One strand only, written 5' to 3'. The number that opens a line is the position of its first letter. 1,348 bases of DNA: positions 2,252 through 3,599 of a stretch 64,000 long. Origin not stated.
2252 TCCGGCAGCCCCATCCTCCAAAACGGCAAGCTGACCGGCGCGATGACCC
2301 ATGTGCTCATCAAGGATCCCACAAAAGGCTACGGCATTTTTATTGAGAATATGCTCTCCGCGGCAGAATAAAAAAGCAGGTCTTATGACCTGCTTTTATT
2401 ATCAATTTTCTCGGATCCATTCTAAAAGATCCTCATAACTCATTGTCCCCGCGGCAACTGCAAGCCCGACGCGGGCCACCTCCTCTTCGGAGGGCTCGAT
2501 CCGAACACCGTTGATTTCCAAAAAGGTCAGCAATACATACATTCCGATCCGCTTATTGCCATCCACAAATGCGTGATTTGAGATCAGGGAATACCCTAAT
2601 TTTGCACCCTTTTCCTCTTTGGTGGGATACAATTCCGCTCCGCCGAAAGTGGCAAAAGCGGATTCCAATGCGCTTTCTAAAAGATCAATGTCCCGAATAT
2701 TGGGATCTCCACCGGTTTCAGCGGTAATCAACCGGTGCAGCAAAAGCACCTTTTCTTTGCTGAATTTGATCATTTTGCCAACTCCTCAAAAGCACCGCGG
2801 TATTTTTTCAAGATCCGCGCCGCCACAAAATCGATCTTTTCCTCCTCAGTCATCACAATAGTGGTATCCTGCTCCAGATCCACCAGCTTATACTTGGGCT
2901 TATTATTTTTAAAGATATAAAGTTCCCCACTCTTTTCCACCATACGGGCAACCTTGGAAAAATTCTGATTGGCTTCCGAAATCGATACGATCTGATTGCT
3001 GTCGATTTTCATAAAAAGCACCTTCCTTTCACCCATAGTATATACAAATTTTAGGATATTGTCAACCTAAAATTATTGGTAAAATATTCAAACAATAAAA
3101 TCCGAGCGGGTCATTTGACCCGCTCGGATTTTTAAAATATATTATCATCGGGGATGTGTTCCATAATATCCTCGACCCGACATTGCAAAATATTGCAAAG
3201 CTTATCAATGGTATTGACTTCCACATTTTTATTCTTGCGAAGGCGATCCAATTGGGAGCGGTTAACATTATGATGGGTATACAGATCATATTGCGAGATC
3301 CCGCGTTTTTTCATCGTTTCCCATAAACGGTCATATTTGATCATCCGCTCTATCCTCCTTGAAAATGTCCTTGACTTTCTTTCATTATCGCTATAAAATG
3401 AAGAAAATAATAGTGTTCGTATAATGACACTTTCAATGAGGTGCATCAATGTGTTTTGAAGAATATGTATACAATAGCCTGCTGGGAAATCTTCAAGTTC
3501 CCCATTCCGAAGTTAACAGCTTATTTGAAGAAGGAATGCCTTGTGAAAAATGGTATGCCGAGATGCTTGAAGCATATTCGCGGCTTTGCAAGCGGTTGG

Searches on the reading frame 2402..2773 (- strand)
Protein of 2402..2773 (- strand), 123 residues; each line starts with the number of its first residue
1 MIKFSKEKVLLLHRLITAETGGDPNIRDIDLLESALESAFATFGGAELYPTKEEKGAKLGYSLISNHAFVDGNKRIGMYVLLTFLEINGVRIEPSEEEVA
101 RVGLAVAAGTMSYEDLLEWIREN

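Call 80: search_protein_families(library=pfam, proteins=[window:2402-2773:-], max_evalue=0.001)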
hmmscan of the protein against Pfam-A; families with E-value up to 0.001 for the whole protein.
window:2402-2773:- (123 aa): 1 family
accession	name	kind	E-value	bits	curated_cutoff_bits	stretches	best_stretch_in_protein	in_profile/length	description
PF02661.23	Fic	-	8.5e-16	59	24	1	4-85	2-93/93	Fic/DOC family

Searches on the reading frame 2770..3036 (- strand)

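Call 80: search_protein_families(library=pfam, proteins=[window:2770-3036:-], max_evalue=0.001)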
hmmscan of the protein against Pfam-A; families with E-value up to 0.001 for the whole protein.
window:2770-3036:- (88 aa): 1 family
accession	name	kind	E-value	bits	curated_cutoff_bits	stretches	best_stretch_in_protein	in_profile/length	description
PF02604.26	PhdYeFM_antitox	-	1.8e-08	34.4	29.8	1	15-56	2-44/74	Antitoxin Phd_YefM, type II toxin-antitoxin system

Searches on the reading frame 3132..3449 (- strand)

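Call 80: search_protein_families(library=pfam, proteins=[window:3132-3449:-], max_evalue=0.001)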
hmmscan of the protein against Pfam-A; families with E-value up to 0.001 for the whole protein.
window:3132-3449:- (105 aa): 2 families
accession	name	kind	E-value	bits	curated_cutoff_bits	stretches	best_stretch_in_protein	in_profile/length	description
PF13443.12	HTH_26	-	4.4e-18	65.7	22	1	41-101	1-63/63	Cro/C1-type HTH DNA-binding domain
PF13744.12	HTH_37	-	0.00031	20.9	27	1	42-89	23-69/80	Helix-turn-helix domain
